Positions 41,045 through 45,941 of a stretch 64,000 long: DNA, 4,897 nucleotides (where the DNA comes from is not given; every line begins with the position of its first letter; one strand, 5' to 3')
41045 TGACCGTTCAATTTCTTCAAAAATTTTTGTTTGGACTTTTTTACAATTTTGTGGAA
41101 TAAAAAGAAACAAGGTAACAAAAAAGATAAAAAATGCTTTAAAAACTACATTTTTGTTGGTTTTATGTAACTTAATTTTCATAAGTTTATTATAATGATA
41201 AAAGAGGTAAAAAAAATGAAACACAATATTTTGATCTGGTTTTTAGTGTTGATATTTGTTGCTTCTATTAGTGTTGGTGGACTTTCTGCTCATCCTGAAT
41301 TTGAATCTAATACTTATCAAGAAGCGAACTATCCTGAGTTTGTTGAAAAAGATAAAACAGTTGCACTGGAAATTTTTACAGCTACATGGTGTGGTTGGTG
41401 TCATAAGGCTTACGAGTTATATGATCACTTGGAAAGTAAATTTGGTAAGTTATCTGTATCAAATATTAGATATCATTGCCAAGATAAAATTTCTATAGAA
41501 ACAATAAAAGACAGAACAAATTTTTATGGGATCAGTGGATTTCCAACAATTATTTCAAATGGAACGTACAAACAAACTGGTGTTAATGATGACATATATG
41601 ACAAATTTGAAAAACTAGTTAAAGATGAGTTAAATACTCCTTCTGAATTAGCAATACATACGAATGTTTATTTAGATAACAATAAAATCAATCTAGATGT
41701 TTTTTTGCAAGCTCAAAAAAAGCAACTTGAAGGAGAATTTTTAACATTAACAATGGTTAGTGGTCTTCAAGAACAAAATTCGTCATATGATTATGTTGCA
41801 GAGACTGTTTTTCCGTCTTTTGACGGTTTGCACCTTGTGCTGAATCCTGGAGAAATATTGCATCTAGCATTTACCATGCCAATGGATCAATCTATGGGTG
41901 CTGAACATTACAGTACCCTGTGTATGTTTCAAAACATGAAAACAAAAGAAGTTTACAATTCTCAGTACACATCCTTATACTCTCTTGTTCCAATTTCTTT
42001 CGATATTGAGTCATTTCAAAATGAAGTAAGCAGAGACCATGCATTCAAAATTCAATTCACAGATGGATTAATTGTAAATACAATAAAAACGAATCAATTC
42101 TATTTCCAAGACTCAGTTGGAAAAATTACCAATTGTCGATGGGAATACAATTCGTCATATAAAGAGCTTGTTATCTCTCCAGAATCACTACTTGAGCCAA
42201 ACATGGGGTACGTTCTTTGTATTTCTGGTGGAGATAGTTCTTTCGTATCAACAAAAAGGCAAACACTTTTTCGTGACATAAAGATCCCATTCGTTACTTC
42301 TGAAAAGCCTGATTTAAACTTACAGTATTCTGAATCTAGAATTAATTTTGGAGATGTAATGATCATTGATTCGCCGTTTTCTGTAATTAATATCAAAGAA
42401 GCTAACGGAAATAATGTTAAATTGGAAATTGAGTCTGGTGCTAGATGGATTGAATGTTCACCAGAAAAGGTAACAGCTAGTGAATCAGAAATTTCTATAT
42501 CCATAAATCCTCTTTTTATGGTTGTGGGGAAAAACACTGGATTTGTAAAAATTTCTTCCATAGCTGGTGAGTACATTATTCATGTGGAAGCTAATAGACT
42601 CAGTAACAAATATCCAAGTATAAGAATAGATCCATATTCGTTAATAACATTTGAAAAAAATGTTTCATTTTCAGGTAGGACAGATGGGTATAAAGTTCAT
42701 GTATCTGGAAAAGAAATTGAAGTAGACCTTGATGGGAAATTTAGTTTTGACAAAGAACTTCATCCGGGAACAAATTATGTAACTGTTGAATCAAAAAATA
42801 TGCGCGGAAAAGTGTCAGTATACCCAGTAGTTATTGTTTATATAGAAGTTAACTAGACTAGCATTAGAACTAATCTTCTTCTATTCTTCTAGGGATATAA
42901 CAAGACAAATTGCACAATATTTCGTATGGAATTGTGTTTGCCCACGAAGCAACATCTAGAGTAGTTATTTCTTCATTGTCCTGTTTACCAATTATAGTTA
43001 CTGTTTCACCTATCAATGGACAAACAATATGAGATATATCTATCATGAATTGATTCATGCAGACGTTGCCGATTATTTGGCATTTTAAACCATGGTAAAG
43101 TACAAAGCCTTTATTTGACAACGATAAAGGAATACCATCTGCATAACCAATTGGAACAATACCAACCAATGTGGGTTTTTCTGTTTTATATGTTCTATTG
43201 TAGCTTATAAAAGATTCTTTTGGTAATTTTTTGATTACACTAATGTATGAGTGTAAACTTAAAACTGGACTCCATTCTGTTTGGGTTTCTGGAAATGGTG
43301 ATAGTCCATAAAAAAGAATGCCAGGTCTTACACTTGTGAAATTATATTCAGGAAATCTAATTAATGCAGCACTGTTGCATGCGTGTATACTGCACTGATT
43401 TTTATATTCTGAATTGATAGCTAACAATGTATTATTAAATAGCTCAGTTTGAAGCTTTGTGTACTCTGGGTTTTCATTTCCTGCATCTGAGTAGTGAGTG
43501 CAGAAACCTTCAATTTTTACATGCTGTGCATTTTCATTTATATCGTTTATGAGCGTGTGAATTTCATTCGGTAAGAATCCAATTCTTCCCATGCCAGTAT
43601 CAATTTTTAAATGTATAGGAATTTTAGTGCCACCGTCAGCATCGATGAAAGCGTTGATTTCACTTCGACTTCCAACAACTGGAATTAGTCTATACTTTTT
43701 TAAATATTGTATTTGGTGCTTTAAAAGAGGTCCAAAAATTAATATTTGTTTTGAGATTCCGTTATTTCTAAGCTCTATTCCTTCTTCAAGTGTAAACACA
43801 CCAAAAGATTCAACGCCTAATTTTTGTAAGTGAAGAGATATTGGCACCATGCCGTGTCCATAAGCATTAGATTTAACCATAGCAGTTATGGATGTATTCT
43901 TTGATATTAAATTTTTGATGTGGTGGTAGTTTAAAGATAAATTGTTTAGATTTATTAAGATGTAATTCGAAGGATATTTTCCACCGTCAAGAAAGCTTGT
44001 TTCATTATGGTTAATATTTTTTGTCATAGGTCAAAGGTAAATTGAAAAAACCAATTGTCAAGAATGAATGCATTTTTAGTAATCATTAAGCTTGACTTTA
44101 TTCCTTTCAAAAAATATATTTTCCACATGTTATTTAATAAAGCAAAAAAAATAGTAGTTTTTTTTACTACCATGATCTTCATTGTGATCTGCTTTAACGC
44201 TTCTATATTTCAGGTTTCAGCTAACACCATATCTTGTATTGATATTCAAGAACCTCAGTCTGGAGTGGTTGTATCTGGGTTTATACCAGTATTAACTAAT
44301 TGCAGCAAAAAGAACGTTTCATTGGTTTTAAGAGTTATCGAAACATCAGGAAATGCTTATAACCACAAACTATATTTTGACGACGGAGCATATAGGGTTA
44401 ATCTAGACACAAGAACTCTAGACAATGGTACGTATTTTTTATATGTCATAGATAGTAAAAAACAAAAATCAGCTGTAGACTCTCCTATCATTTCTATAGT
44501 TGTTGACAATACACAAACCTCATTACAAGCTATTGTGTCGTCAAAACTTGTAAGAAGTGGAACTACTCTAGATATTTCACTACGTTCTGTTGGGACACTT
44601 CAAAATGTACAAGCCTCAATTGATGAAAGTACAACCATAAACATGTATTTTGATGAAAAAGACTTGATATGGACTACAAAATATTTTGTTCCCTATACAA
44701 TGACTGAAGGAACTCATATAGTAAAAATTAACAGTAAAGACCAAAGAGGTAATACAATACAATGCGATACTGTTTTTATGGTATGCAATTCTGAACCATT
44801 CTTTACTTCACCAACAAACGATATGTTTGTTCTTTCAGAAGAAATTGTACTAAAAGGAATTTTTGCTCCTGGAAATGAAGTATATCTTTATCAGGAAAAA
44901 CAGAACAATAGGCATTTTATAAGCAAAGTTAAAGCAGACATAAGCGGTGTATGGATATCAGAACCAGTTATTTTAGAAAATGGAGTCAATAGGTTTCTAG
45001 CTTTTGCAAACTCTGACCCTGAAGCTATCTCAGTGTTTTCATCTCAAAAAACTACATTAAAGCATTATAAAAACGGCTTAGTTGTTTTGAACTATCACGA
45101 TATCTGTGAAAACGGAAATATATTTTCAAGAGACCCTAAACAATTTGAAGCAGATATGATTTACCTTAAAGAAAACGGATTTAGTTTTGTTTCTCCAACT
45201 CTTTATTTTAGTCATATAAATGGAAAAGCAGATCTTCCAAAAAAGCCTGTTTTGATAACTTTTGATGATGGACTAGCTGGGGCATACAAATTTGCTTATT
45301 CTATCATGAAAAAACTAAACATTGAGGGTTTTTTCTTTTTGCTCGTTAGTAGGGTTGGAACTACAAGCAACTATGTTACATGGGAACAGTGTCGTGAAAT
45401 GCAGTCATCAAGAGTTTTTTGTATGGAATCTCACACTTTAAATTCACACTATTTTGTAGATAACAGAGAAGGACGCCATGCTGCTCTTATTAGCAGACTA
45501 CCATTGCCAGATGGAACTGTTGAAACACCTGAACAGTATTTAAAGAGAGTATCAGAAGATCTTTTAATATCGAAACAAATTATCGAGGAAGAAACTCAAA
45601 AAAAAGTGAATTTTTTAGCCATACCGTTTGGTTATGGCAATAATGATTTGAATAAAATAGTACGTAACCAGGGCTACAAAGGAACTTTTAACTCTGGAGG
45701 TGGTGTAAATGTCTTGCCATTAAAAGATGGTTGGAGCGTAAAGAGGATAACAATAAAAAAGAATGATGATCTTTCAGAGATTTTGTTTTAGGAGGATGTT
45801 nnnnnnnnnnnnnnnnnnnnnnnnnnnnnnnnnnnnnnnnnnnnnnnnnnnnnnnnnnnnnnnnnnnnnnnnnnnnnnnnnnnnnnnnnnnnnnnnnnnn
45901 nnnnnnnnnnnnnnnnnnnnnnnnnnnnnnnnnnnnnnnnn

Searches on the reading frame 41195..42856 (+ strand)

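Call 52: search_protein_families(library=pfam, proteins=[window:41195-42856:+], max_evalue=0.001)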
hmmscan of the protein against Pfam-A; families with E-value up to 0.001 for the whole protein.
window:41195-42856:+ (553 aa): 3 families
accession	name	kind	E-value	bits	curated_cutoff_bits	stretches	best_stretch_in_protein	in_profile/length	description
PF00085.26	Thioredoxin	-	3.4e-07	30.7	23.5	1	40-126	4-85/103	Thioredoxin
PF09136.16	Glucodextran_B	-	2.9e-05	24.3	27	1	489-541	18-73/83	Glucodextranase, domain B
PF13205.12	Big_5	-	0.00028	22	23.6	0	270-346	11-86/105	Bacterial Ig-like domain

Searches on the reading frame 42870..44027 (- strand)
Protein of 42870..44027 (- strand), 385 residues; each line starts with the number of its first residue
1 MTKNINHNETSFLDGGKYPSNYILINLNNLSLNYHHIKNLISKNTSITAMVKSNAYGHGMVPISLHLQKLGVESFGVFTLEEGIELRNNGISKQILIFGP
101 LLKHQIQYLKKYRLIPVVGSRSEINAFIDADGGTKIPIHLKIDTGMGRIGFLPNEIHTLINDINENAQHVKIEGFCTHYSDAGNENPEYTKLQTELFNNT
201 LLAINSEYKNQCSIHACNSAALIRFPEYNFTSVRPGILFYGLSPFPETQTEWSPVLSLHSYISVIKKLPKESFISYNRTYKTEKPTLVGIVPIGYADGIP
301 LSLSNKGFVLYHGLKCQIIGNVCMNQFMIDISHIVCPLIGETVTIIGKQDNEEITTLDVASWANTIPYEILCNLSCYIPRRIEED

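Call 3: search_protein_families(library=pfam, proteins=[window:42870-44027:-], max_evalue=0.01)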
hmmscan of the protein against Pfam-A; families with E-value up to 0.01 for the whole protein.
window:42870-44027:- (385 aa): 2 families
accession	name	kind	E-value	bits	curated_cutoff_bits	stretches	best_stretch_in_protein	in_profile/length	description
PF01168.26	Ala_racemase_N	-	6.5e-57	193.2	24.1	1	25-244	1-220/220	Alanine racemase, N-terminal domain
PF00842.27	Ala_racemase_C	-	2.4e-41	140.7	25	1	255-381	1-126/127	Alanine racemase, C-terminal domain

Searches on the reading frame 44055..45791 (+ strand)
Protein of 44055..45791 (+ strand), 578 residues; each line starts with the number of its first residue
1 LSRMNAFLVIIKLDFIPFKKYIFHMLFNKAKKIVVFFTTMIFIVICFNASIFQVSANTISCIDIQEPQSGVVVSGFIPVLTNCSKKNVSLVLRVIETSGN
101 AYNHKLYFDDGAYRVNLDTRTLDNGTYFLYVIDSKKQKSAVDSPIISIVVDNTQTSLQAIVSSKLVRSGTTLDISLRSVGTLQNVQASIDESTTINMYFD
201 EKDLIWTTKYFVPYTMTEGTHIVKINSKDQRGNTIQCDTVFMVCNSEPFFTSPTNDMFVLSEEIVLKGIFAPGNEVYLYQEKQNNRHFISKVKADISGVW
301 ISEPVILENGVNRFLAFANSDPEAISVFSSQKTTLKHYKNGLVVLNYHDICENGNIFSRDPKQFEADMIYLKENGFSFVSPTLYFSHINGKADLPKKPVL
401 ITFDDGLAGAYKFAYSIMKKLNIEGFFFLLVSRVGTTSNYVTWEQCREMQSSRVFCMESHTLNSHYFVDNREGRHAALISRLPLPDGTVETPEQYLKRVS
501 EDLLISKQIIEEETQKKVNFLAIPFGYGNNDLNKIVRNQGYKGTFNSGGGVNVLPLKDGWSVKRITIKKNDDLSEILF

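Call 3: search_protein_families(library=pfam, proteins=[window:44055-45791:+], max_evalue=0.01)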
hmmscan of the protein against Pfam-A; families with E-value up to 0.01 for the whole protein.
window:44055-45791:+ (578 aa): 1 family
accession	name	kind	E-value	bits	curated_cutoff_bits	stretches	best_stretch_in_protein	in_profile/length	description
PF01522.26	Polysacc_deac_1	-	6.9e-16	58.8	23.1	1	392-542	2-122/124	Polysaccharide deacetylase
